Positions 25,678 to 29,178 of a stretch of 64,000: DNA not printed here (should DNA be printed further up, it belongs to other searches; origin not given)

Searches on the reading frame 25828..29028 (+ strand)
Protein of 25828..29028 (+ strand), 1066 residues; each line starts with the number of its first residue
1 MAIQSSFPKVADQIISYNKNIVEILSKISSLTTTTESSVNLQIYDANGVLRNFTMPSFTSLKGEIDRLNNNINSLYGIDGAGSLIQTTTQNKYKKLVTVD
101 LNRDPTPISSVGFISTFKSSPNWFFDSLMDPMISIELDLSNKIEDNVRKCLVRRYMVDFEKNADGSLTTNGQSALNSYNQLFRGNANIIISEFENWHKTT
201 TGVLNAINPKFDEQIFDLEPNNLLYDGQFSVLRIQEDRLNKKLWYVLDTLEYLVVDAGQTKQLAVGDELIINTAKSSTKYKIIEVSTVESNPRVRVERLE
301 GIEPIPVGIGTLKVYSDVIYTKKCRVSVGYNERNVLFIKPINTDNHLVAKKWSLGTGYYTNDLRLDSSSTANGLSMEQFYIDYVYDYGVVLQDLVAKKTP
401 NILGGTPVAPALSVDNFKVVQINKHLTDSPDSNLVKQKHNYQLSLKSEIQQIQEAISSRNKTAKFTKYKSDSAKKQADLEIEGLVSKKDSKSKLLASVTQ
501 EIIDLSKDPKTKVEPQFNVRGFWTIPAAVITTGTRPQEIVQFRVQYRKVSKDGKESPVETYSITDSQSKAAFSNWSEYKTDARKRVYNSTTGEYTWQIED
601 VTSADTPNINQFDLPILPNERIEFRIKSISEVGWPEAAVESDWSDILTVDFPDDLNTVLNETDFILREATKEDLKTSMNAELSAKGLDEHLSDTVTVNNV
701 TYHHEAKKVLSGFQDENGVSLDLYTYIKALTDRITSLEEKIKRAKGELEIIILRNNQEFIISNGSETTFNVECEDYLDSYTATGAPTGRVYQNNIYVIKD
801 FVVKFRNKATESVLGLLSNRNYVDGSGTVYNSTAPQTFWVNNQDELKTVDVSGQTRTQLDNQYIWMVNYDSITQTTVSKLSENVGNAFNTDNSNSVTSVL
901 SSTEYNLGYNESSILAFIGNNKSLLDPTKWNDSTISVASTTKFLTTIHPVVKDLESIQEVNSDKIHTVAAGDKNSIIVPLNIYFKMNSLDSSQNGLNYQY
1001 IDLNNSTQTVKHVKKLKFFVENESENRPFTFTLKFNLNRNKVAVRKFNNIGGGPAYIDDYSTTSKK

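Call 3: search_protein_families(library=pfam, proteins=[window:25828-29028:+], max_evalue=0.1)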
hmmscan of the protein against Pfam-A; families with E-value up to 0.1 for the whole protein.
window:25828-29028:+ (1066 aa): 1 family
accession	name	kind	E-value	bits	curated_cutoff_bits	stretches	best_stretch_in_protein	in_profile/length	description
PF15009.12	STING_LBD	-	0.045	13.6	27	0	729-802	21-95/182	STING ligand-binding domain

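Call 4: search_protein_families(library=phrogs, proteins=[window:25828-29028:+], max_evalue=0.01)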
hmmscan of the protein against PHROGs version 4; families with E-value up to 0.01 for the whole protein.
window:25828-29028:+ (1066 aa): 1 family
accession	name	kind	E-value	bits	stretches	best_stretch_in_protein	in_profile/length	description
phrog_29329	-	unknown function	3.4e-87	294.2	1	13-809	18-790/1092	-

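Call 36: search_dna_similar(query=window:25828-29028:+, collection=phages, mode=protein, max_rows=15)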
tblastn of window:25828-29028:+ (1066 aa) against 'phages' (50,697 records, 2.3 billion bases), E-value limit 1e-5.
Records with a match: 31; places in all: 31; records where one place covers at least 80% of the query: 4.
Best place of each record, by identity: 60-80% 2; <60% 29.
By first word of the organism name: Prevotella 15; uncultured 6; Tenacibaculum 5; Chryseobacterium 2; Sphingomonas 2; Flavobacterium 1.
By host as written in the record: Prevotella sp. 15; - 6; Tenacibaculum maritimum 3; Chryseobacterium indologenes MA9 2; Sphingomonas paucimobilis, Felix d'Herelle Reference Center for Phages host ... 2; Tenacibaculum sp. 2; Flavobacterium sp. B330 1.
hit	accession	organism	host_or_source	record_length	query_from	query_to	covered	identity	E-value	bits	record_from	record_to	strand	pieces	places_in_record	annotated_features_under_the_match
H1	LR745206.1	uncultured phage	metagenomic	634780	1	1046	98%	73.0%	0e+0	1570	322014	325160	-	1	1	record has no annotation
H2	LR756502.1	uncultured phage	metagenomic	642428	1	1046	98%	68.0%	0e+0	1439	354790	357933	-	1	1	record has no annotation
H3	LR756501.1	uncultured phage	metagenomic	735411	5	1039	97%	36.7%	2e-113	635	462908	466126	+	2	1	record has no annotation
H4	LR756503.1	uncultured phage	metagenomic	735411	5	1039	97%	36.7%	2e-113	635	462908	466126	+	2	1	record has no annotation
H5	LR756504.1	uncultured phage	metagenomic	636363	1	738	69%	41.0%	5e-169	557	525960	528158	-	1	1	record has no annotation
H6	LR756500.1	uncultured phage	metagenomic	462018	39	767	68%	31.1%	4e-96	342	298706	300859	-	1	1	record has no annotation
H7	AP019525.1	Tenacibaculum phage PTm5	Tenacibaculum maritimum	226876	39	813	70%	26.7%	2e-60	259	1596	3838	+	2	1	hypothetical protein (x2)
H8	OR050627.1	Chryseobacterium phage MA9V-1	Chryseobacterium indologenes MA9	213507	45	797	71%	25.3%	6e-47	190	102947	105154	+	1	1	hypothetical protein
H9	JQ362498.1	Sphingomonas phage PAU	Sphingomonas paucimobilis, Felix ...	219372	39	753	67%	26.3%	3e-54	213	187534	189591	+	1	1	264: gp264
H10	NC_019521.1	Sphingomonas phage PAU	Sphingomonas paucimobilis, Felix ...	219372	39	753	67%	26.3%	3e-54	213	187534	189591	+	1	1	264: gp264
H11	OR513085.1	Chryseobacterium phage MA9V-2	Chryseobacterium indologenes MA9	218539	45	797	71%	24.9%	8e-47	190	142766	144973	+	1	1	hypothetical protein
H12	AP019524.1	Tenacibaculum phage PTm1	Tenacibaculum maritimum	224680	39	754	65%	26.9%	1e-59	256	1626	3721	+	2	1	hypothetical protein (x2)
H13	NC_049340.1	Tenacibaculum phage PTm1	Tenacibaculum maritimum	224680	39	754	65%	26.9%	1e-59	256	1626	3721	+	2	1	hypothetical protein (x2)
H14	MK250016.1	Prevotella phage Lak-A1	Prevotella sp.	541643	39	716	64%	26.9%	6e-56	219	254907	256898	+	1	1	record has no annotation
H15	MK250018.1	Prevotella phage Lak-A1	Prevotella sp.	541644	39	716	64%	26.9%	6e-56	219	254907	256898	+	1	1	record has no annotation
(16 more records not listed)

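Call 57: get_annotated_region(hit=H1, flank=9000)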
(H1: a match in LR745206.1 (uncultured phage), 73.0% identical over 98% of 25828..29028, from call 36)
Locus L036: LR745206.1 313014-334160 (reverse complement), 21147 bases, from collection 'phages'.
description: uncultured phage genome assembly, chromosome: 1.
organism: uncultured phage (NCBI taxid 278008)
taxonomy: Viruses; environmental samples
host: -; source: metagenomic; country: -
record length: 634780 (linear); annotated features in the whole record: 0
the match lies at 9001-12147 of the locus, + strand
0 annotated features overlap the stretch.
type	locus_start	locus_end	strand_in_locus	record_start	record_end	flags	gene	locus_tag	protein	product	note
